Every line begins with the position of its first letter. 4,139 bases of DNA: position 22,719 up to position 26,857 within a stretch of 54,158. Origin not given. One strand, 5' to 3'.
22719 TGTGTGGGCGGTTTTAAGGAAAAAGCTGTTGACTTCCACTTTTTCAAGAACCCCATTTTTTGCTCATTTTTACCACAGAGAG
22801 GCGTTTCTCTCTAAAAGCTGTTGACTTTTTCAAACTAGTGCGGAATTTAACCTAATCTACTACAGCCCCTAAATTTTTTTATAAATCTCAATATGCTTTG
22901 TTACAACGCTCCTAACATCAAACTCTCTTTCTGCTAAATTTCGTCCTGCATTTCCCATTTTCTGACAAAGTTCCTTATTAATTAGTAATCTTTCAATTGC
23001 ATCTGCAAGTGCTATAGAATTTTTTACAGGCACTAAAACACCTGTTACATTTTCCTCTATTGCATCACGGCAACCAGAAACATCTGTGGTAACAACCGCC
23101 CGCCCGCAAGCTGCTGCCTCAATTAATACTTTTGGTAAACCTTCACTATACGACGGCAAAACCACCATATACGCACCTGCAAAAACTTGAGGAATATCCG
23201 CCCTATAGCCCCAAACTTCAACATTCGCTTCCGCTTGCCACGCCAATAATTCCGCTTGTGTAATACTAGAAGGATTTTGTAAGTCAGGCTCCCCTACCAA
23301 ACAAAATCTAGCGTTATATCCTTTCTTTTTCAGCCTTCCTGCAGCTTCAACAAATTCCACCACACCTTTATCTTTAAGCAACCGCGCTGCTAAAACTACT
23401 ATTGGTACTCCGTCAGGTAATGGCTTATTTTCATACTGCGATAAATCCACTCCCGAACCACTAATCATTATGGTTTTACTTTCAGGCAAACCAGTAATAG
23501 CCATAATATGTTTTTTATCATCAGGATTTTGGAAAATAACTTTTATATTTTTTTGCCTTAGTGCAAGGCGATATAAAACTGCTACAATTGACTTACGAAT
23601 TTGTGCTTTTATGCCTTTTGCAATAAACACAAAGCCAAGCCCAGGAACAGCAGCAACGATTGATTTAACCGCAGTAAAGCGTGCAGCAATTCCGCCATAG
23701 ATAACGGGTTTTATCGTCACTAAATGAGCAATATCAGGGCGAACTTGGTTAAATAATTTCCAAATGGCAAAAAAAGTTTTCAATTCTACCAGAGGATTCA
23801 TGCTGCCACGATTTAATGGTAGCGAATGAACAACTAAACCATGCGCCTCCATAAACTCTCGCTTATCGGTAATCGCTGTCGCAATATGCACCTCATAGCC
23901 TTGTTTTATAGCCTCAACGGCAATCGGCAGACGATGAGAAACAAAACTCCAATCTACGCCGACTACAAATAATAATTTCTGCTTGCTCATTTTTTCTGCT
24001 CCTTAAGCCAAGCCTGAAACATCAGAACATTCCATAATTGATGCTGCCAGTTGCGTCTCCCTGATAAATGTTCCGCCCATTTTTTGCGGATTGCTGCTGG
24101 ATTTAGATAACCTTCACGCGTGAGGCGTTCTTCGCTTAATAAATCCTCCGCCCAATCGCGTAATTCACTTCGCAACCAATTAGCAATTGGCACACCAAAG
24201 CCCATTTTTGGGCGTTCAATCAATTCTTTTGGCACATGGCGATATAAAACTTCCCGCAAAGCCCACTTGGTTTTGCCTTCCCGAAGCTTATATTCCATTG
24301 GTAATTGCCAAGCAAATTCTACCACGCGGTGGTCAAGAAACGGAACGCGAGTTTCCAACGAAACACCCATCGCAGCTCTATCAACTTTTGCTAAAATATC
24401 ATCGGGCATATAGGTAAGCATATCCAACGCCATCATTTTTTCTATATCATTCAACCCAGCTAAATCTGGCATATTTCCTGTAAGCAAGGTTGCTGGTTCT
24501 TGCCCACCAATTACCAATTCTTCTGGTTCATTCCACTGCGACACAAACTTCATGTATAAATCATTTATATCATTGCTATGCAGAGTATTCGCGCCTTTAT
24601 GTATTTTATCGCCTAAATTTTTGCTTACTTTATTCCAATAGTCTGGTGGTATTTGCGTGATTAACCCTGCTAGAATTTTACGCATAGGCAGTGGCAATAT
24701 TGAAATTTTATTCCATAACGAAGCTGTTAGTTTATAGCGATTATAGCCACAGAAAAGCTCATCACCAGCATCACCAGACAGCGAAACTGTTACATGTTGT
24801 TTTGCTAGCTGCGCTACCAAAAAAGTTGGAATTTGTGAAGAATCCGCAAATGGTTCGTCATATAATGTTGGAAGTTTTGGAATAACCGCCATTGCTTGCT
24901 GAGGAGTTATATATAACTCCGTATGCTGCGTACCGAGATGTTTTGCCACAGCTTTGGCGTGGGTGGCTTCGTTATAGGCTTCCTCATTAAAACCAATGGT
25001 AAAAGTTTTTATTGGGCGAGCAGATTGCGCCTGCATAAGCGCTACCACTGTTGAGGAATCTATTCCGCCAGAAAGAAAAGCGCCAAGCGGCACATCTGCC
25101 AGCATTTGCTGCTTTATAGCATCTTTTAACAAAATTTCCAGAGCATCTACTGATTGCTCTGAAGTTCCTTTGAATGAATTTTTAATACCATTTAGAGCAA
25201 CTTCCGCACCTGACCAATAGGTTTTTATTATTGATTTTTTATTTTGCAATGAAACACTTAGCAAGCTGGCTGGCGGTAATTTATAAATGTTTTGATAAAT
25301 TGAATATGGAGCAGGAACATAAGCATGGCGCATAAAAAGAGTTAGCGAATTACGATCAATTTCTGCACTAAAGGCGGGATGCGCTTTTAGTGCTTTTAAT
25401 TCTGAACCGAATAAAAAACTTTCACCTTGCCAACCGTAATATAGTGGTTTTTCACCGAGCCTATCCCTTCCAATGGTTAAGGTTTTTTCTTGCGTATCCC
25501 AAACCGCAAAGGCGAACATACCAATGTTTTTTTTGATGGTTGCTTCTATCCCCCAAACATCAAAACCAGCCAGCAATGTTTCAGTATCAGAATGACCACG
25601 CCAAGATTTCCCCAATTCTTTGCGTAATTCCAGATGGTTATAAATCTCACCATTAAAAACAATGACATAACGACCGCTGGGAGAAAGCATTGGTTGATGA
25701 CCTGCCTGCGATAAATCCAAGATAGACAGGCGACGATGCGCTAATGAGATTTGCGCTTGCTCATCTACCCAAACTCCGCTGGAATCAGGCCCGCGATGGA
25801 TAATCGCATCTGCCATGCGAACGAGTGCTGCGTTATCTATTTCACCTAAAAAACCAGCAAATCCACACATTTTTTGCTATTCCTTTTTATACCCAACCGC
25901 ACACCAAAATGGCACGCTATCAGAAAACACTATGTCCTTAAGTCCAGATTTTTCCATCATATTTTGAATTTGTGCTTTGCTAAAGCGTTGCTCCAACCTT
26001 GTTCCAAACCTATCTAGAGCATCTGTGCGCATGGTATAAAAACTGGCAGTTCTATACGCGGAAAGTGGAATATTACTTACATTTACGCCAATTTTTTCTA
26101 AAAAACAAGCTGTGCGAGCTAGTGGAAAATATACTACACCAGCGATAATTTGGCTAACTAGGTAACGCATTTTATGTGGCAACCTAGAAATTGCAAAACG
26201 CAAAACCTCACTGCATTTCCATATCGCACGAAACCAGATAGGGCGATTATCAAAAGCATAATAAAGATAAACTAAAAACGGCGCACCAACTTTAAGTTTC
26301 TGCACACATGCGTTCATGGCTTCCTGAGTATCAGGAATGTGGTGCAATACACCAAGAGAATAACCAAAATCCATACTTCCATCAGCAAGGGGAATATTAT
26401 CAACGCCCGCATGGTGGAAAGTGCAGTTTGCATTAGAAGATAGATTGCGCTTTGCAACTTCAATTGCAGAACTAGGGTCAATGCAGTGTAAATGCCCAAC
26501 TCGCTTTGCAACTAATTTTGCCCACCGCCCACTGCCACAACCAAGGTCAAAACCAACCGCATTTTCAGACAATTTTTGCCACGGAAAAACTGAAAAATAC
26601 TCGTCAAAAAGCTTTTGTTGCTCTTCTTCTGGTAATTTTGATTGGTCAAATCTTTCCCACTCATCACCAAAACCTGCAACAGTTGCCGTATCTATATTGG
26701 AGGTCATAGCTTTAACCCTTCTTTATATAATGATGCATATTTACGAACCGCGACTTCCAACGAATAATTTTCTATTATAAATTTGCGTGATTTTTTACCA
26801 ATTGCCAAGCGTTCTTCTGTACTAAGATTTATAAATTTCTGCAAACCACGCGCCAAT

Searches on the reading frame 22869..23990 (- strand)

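Call 45: search_protein_families(library=pfam, proteins=[window:22869-23990:-], max_evalue=0.00001)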
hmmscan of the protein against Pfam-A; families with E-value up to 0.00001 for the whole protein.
window:22869-23990:- (373 aa): 7 families
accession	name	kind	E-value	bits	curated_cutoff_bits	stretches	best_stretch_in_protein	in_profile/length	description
PF00534.26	Glycos_transf_1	-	2e-35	122.3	26.4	1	189-351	9-171/172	Glycosyl transferases group 1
PF13692.12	Glyco_trans_1_4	-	4.4e-32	111.7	27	1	196-336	2-140/142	Glycosyl transferases group 1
PF13477.12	Glyco_trans_4_2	-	3.8e-17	63.2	23.4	1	5-155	1-139/139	Glycosyl transferase 4-like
PF20706.3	GT4-conflict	-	2.2e-09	37.3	26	1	180-325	180-339/385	Family 4 Glycosyltransferase in conflict systems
PF13524.12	Glyco_trans_1_2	-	1.9e-08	34.8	25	1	213-364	5-140/144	Glycosyl transferase-like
PF13439.12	Glyco_transf_4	-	1.1e-07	32.5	28.5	1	25-120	13-108/170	Glycosyltransferase Family 4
PF13579.12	Glyco_trans_4_4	-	1.8e-06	28.8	29.7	1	25-146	12-127/158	Glycosyl transferase 4-like domain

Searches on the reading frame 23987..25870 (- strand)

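Call 45: search_protein_families(library=pfam, proteins=[window:23987-25870:-], max_evalue=0.00001)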
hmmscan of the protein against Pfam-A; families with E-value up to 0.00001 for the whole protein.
window:23987-25870:- (627 aa): 3 families
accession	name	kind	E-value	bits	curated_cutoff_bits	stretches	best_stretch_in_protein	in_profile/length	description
PF00733.27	Asn_synthase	-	5.9e-125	418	21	1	244-623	2-354/354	Asparagine synthase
PF13537.11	GATase_7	-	3.3e-43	147.1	25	1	45-162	1-122/123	Glutamine amidotransferase domain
PF13522.11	GATase_6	-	9.3e-41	139.3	27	1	28-157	1-130/130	Glutamine amidotransferase domain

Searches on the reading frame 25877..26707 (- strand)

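Call 45: search_protein_families(library=pfam, proteins=[window:25877-26707:-], max_evalue=0.00001)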
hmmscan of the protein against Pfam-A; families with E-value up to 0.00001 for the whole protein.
window:25877-26707:- (276 aa): 5 families
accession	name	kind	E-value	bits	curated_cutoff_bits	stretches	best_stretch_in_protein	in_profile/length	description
PF08241.18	Methyltransf_11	-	6.1e-17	62.5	21.2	1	54-144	2-93/95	Methyltransferase domain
PF13649.12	Methyltransf_25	-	7.9e-16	59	27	1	54-140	3-95/97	Methyltransferase domain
PF13847.12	Methyltransf_31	-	2.7e-11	43.8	27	1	50-146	5-109/145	Methyltransferase domain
PF08242.18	Methyltransf_12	-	3.6e-11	44.1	30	1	54-142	2-96/98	Methyltransferase domain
PF13489.12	Methyltransf_23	-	2.5e-08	34.2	27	1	44-163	18-133/164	Methyltransferase domain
